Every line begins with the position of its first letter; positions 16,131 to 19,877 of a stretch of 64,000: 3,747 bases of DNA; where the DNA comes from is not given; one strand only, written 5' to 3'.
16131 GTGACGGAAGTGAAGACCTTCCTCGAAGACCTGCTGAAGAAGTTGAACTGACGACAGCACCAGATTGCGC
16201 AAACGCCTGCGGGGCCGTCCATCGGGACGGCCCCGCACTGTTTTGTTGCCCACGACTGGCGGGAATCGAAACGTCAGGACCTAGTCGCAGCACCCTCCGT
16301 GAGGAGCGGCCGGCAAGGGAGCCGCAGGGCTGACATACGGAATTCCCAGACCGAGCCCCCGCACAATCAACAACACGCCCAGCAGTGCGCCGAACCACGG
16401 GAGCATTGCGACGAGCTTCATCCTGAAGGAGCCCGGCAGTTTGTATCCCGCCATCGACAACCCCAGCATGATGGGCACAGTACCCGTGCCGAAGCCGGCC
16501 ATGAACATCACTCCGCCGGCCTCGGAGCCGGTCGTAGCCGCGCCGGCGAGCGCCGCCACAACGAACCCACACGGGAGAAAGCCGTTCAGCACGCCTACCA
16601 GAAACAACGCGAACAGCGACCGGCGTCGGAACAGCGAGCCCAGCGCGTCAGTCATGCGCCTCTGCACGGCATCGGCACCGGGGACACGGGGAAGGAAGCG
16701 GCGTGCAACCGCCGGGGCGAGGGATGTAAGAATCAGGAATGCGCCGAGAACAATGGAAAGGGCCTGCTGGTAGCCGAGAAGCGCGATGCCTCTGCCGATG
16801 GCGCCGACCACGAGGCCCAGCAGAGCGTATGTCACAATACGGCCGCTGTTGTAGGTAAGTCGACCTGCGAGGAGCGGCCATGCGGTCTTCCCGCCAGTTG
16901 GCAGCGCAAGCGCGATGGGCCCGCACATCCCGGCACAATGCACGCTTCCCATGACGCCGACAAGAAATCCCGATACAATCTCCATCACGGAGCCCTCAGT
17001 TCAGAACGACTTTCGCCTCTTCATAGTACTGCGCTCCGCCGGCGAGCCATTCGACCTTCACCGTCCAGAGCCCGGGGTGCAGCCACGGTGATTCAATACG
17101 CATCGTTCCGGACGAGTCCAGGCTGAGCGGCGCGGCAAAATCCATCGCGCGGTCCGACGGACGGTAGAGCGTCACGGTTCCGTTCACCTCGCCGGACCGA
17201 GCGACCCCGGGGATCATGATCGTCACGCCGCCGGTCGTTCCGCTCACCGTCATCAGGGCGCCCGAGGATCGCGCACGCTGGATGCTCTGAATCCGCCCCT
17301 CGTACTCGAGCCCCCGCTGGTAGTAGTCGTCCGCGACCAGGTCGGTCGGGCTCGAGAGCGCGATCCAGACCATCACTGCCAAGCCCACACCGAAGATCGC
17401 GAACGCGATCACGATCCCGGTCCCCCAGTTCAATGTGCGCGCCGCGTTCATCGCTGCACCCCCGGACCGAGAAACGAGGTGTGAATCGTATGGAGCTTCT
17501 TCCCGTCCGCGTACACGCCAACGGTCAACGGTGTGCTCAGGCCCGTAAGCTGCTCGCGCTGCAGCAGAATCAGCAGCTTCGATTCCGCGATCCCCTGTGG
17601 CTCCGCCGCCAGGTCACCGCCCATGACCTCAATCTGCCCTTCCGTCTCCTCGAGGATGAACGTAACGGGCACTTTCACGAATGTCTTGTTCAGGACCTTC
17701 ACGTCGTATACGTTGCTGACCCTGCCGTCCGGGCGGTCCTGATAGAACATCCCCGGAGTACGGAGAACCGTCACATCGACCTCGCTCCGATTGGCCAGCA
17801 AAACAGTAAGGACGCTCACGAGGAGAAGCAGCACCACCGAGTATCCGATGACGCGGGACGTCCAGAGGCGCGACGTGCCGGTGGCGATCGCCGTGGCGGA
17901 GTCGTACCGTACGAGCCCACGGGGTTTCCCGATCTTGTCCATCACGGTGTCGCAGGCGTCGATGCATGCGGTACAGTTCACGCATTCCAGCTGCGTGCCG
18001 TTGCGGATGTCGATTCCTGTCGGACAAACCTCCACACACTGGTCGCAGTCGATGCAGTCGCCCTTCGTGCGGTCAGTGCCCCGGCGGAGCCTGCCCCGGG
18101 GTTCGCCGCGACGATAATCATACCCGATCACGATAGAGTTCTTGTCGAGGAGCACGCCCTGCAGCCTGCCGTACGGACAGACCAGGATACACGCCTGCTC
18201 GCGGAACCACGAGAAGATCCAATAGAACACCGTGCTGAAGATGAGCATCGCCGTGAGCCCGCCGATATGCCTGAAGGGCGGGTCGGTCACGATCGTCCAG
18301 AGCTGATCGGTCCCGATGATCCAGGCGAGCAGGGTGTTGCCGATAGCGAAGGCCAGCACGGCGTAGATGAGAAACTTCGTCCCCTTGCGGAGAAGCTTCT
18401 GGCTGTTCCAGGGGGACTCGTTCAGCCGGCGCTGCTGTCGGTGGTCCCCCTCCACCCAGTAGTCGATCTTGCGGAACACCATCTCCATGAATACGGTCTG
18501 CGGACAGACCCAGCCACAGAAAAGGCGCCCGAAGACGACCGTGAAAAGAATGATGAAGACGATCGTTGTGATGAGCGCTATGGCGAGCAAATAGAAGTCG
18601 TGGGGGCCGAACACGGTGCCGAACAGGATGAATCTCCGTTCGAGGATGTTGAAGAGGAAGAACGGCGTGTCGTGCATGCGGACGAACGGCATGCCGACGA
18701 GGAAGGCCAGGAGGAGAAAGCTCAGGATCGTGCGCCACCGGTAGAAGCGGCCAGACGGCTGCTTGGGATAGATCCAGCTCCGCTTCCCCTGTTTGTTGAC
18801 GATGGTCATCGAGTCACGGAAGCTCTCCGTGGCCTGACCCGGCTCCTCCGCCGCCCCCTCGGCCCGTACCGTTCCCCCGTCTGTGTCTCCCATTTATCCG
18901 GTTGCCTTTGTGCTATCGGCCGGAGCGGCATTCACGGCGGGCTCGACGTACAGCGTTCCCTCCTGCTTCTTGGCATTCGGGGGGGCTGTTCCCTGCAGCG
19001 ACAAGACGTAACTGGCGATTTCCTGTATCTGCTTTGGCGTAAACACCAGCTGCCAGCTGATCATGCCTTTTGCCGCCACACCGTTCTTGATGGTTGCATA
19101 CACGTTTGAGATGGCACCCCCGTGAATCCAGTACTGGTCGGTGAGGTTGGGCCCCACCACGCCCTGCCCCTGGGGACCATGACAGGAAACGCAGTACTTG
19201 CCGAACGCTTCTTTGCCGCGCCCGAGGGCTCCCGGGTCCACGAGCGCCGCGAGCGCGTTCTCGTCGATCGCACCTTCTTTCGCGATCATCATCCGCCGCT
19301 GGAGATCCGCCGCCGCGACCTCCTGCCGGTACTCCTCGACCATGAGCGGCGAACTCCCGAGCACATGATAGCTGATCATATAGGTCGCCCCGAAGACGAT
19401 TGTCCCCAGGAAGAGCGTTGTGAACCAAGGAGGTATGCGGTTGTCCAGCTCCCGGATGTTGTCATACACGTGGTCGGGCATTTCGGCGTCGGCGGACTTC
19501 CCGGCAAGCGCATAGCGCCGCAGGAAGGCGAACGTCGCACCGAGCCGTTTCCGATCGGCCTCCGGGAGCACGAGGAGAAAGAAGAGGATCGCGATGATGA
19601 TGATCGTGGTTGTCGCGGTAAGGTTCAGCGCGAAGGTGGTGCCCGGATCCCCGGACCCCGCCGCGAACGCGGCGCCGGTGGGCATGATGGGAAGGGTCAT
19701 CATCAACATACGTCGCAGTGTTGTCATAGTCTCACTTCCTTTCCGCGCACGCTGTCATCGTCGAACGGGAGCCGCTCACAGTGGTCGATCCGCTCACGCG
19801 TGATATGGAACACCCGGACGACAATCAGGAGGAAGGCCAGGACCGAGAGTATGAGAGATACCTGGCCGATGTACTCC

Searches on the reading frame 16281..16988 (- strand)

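Call 44: search_protein_families(library=pfam, proteins=[window:16281-16988:-], max_evalue=0.001)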
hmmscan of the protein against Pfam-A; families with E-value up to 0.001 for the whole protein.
window:16281-16988:- (235 aa): 1 family
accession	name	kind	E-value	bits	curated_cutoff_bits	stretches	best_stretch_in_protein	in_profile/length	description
PF13386.12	DsbD_2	-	2.4e-42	145.6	24.9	1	7-205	2-198/199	Cytochrome C biogenesis protein transmembrane region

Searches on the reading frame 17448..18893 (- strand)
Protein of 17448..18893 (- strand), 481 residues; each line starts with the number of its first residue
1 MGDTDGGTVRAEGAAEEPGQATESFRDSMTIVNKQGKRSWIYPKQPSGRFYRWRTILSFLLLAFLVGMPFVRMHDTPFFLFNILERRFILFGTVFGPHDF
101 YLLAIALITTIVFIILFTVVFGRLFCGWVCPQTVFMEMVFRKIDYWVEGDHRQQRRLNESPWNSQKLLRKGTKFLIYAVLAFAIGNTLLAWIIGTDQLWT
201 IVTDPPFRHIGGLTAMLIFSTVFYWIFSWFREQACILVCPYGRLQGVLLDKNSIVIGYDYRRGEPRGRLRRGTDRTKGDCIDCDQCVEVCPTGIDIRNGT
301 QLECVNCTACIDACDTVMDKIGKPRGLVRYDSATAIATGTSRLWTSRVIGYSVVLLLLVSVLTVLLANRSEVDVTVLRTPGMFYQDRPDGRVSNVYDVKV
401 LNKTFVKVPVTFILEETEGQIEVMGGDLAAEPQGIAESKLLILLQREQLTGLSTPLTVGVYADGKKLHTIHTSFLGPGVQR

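Call 44: search_protein_families(library=pfam, proteins=[window:17448-18893:-], max_evalue=0.001)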
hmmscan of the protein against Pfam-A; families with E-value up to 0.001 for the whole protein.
window:17448-18893:- (481 aa): 11 families
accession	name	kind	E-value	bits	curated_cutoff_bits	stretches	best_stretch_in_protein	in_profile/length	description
PF13746.11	Fer4_18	-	6.4e-39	133.1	27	1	230-332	1-113/114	4Fe-4S dicluster domain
PF11614.14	FixG_C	-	5.9e-16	59.1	25.6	1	363-477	2-119/119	IG-like fold at C-terminal of FixG, putative oxidoreductase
PF12801.12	Fer4_5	-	2.2e-11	44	22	1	104-142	2-40/48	4Fe-4S binding domain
PF13187.11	Fer4_9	-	6e-09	36.2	27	1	234-293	7-50/52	4Fe-4S dicluster domain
PF12838.12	Fer4_7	-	1.6e-08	35.3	27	1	234-294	7-52/52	4Fe-4S dicluster domain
PF13484.11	Fer4_16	-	2.5e-08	35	30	1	233-292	6-65/66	4Fe-4S double cluster binding domain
PF13237.11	Fer4_10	-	2.5e-06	27.8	25.5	1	234-291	14-53/53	4Fe-4S dicluster domain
PF13534.11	Fer4_17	-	4.2e-06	27.6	22.2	0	234-295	7-61/61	4Fe-4S dicluster domain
PF13183.11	Fer4_8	-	7.6e-06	26.8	27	0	234-294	10-68/68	4Fe-4S dicluster domain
PF12800.12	Fer4_4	-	0.00017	22.1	24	0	279-293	3-17/17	4Fe-4S binding domain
PF00037.32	Fer4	-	0.00037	20.6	21.1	1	279-293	7-21/24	4Fe-4S binding domain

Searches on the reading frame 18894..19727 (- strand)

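Call 44: search_protein_families(library=pfam, proteins=[window:18894-19727:-], max_evalue=0.001)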
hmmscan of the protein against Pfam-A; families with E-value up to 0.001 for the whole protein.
window:18894-19727:- (277 aa): 3 families
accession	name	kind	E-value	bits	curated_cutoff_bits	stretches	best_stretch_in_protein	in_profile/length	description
PF14715.11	FixP_N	-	1.3e-16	60.5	24.9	1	82-126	3-47/48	N-terminal domain of cytochrome oxidase-cbb3, FixP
PF13442.11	Cytochrome_CBB3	-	2.3e-13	50.7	27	1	168-241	3-68/68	Cytochrome C oxidase, cbb3-type, subunit III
PF00034.26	Cytochrom_C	-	6.4e-09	37.4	21.3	1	170-244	3-89/90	Cytochrome c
